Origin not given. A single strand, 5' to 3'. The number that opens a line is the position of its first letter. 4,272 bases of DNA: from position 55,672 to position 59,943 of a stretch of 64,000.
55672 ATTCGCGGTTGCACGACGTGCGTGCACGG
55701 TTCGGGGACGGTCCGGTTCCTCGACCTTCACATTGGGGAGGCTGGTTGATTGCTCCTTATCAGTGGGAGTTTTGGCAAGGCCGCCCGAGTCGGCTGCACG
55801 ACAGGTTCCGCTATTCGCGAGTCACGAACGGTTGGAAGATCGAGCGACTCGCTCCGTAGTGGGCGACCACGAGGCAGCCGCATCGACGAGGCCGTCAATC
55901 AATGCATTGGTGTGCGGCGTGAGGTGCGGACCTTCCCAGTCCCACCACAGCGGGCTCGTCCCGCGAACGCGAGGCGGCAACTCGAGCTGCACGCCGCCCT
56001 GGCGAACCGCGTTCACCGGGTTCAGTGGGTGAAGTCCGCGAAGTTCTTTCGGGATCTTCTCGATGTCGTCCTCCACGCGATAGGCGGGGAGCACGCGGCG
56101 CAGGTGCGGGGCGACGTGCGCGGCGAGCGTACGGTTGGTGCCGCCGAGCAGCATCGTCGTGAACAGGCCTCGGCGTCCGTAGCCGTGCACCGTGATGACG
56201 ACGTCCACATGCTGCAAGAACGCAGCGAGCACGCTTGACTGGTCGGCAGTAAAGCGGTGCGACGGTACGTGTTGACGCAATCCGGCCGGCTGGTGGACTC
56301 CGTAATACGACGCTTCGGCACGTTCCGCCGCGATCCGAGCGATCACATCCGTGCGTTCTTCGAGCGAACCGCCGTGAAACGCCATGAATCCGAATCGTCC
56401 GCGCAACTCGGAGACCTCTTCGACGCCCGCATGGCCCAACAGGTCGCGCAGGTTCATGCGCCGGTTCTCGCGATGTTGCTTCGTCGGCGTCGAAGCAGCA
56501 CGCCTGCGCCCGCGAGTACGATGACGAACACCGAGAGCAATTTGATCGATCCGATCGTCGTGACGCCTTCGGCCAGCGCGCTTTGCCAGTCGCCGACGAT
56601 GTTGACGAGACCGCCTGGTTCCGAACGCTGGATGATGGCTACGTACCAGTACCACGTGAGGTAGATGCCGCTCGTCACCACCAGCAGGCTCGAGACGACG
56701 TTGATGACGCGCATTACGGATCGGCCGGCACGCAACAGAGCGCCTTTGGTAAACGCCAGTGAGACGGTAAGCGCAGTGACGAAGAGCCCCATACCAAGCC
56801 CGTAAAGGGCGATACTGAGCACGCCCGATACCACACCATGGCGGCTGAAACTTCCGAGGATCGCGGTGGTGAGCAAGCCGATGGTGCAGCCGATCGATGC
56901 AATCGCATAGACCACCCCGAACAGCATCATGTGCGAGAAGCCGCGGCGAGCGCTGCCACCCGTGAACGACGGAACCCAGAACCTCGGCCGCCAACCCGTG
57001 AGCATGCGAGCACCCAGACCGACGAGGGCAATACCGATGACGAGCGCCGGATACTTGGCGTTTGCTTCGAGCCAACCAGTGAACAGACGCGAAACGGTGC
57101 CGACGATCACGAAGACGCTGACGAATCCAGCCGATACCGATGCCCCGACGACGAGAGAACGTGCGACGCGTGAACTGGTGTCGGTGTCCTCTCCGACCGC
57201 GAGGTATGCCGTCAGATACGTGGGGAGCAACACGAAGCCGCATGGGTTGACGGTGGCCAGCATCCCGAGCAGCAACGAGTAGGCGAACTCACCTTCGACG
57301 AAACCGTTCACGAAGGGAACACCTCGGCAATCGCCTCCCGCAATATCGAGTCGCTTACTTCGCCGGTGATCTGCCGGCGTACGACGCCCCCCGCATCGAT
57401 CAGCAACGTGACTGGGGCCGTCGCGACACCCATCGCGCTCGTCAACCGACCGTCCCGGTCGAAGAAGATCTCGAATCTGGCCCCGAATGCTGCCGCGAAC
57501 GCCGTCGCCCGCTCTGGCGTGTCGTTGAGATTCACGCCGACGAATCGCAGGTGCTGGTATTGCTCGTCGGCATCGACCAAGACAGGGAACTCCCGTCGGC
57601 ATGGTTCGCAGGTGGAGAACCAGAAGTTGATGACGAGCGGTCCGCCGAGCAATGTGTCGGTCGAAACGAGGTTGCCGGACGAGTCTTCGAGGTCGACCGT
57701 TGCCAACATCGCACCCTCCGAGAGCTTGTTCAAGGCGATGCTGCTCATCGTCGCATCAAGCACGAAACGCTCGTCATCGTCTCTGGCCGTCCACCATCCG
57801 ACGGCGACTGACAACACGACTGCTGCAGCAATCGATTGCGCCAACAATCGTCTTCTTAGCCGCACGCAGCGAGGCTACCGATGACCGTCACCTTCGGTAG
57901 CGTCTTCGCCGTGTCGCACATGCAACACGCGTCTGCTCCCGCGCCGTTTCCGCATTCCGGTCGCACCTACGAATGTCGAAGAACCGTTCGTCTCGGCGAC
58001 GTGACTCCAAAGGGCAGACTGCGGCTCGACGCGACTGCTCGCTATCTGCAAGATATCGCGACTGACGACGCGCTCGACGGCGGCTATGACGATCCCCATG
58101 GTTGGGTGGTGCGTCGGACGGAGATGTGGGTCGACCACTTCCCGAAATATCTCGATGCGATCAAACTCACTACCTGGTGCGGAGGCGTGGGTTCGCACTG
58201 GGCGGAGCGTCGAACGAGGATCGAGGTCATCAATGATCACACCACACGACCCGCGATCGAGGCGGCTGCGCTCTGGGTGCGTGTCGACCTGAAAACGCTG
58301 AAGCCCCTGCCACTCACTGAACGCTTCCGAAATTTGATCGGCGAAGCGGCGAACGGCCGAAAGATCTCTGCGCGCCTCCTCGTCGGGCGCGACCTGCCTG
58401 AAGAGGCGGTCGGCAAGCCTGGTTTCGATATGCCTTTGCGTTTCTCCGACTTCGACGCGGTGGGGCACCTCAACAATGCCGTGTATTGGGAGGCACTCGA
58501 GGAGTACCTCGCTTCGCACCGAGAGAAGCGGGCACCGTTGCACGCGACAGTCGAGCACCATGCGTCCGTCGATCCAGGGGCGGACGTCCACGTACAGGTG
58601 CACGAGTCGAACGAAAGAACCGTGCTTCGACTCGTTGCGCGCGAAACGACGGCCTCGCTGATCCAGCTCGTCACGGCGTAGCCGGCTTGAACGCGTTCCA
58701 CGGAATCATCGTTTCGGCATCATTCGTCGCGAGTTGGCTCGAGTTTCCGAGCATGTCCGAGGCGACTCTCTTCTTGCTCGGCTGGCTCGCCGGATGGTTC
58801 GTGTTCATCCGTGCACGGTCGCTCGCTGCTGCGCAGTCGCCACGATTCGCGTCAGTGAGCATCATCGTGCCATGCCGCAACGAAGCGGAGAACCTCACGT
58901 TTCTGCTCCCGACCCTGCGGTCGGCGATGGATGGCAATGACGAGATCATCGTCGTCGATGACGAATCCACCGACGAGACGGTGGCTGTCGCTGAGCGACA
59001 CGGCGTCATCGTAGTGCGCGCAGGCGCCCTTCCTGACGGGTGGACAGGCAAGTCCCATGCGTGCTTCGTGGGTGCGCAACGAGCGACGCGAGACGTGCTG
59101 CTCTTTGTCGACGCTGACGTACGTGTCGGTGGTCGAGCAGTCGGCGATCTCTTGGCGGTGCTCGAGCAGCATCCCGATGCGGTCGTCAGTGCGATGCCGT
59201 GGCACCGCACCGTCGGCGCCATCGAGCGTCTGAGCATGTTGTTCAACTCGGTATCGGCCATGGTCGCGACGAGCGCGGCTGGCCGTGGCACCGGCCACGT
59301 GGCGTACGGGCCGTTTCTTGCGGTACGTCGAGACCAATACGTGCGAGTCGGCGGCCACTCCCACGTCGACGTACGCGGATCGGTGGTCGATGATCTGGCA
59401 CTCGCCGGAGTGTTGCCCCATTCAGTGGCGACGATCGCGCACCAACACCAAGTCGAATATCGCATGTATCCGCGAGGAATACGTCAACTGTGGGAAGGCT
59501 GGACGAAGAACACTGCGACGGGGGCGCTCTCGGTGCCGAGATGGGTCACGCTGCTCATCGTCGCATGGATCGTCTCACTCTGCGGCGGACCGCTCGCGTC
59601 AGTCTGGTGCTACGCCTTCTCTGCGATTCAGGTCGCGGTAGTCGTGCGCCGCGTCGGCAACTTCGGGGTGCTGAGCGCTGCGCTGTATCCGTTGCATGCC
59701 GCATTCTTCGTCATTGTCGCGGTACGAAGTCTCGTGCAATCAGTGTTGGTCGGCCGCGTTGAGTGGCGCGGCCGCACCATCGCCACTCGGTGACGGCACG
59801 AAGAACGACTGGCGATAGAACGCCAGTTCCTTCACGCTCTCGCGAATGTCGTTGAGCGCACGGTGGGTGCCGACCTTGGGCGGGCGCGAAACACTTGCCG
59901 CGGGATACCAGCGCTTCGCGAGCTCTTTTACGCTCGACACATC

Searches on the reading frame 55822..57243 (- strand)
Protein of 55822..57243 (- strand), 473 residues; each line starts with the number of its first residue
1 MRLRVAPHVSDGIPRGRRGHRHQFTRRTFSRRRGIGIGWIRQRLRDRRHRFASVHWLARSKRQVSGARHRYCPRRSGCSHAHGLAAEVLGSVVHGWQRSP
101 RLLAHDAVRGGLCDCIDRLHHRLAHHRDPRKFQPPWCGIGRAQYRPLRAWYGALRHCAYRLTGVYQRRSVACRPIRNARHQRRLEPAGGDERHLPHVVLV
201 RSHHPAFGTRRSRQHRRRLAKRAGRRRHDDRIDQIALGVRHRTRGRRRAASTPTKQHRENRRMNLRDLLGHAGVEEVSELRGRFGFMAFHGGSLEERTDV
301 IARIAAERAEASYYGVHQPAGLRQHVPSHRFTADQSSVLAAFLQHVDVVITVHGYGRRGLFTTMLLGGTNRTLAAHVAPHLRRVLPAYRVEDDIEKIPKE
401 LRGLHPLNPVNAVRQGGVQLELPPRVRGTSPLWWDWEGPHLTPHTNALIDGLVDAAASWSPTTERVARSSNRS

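Call 68: search_protein_families(library=pfam, max_evalue=0.00001, proteins=[window:55822-57243:-])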
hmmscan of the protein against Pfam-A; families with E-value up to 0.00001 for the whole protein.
window:55822-57243:- (473 aa): 1 family
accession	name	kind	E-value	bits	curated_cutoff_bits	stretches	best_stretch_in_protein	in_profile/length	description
PF05908.16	Gamma_PGA_hydro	-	1.3e-24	87.2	22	1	279-427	24-165/191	Poly-gamma-glutamate hydrolase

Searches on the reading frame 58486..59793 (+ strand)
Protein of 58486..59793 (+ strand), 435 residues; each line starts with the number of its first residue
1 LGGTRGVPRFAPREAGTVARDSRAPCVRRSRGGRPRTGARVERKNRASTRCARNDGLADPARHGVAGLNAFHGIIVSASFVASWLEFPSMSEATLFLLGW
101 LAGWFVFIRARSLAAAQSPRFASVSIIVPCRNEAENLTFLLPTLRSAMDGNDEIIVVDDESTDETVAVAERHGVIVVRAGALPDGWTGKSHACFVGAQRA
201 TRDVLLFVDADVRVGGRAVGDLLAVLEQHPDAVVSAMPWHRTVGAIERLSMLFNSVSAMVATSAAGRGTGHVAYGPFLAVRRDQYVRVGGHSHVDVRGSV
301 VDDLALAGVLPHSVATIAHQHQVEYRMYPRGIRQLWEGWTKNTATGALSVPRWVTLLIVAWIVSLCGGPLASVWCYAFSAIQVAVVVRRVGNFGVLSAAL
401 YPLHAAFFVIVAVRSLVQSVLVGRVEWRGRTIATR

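Call 68: search_protein_families(library=pfam, max_evalue=0.00001, proteins=[window:58486-59793:+])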
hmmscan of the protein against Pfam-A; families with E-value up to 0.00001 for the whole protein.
window:58486-59793:+ (435 aa): 3 families
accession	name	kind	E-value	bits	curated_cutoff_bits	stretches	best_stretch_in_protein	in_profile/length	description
PF00535.33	Glycos_transf_2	-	1.5e-21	77.5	23.3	1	125-283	1-162/168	Glycosyl transferase family 2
PF13641.12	Glyco_tranf_2_3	-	9.3e-10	39.3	27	1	124-304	3-188/230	Glycosyltransferase like family 2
PF13506.12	Glyco_transf_21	-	1.3e-07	31.6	21.7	1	188-320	17-147/174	Glycosyl transferase family 21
